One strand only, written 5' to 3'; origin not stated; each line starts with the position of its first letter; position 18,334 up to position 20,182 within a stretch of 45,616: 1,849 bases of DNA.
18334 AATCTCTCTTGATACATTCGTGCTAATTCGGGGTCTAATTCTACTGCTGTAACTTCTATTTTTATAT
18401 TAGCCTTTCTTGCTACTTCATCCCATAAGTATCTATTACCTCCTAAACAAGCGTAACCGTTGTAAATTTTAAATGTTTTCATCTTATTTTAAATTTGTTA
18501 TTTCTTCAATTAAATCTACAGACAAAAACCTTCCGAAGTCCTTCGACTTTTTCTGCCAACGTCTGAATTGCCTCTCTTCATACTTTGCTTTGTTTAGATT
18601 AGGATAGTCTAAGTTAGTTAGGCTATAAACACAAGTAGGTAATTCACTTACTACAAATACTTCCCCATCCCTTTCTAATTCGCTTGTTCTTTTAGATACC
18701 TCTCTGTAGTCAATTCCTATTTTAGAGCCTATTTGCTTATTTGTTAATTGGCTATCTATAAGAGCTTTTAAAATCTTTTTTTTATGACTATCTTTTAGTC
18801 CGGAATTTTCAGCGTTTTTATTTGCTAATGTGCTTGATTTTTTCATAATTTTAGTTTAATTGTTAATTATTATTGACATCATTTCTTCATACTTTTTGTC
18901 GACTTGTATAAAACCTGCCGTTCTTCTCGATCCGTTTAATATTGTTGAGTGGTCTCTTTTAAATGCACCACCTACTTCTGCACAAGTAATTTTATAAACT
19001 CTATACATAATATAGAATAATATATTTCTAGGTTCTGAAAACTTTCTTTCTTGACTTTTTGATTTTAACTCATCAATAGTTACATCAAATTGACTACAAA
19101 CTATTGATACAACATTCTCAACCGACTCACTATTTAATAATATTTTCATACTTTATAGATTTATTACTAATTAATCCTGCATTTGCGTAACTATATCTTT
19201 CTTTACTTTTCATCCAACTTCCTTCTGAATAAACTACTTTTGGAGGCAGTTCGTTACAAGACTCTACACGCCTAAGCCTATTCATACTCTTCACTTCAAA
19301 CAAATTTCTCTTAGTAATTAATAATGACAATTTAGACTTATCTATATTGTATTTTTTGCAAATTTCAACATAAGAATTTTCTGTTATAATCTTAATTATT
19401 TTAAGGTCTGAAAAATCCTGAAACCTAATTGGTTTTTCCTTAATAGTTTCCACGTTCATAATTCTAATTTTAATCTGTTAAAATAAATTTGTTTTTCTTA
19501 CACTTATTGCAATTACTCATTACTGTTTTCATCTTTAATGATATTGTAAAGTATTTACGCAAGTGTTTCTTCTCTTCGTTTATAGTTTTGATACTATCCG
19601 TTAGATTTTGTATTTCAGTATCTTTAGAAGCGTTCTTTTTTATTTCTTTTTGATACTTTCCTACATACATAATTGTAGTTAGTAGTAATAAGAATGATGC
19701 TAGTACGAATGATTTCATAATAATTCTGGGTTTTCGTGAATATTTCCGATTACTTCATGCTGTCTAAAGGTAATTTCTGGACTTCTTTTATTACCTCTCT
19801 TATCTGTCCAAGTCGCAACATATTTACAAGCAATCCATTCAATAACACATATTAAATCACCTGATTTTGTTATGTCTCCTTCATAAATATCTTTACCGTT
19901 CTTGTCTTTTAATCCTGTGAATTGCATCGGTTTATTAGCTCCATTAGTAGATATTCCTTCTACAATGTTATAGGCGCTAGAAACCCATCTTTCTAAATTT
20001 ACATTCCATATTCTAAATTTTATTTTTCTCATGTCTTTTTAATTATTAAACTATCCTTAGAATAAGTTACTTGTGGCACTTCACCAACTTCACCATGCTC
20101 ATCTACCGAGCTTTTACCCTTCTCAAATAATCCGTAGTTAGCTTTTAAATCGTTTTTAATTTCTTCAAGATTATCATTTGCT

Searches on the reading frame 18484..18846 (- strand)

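Call 65: search_protein_families(library=pfam, max_evalue=0.01, proteins=[window:18484-18846:-])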
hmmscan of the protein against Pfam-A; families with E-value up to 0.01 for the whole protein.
window:18484-18846:- (120 aa): 2 families
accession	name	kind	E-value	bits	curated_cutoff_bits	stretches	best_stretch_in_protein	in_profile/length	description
PF13412.12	HTH_24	-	8e-05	22.6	21.9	1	19-61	2-45/48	Winged helix-turn-helix DNA-binding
PF16780.10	AIMP2_LysRS_bd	-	0.0071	16.5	27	0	65-81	18-32/47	AIMP2 lysyl-tRNA synthetase binding domain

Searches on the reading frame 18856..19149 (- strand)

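Call 65: search_protein_families(library=pfam, max_evalue=0.01, proteins=[window:18856-19149:-])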
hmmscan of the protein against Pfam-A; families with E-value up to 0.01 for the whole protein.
window:18856-19149:- (97 aa): 1 family
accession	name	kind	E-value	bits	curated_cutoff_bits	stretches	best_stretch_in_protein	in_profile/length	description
PF08299.17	Bac_DnaA_C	-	7.6e-17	61.5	31.5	1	10-75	1-67/69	Bacterial dnaA protein helix-turn-helix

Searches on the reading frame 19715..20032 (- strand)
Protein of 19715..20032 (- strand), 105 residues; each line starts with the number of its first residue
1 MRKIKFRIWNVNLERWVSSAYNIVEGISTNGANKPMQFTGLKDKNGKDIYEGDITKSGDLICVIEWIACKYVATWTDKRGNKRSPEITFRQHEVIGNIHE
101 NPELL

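Call 65: search_protein_families(library=pfam, max_evalue=0.01, proteins=[window:19715-20032:-])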
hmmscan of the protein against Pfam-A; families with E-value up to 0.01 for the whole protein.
window:19715-20032:- (105 aa): 1 family
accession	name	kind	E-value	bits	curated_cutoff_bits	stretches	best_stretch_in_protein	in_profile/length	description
PF09643.15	YopX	-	1.2e-20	74.3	22.4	1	36-105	51-127/128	YopX protein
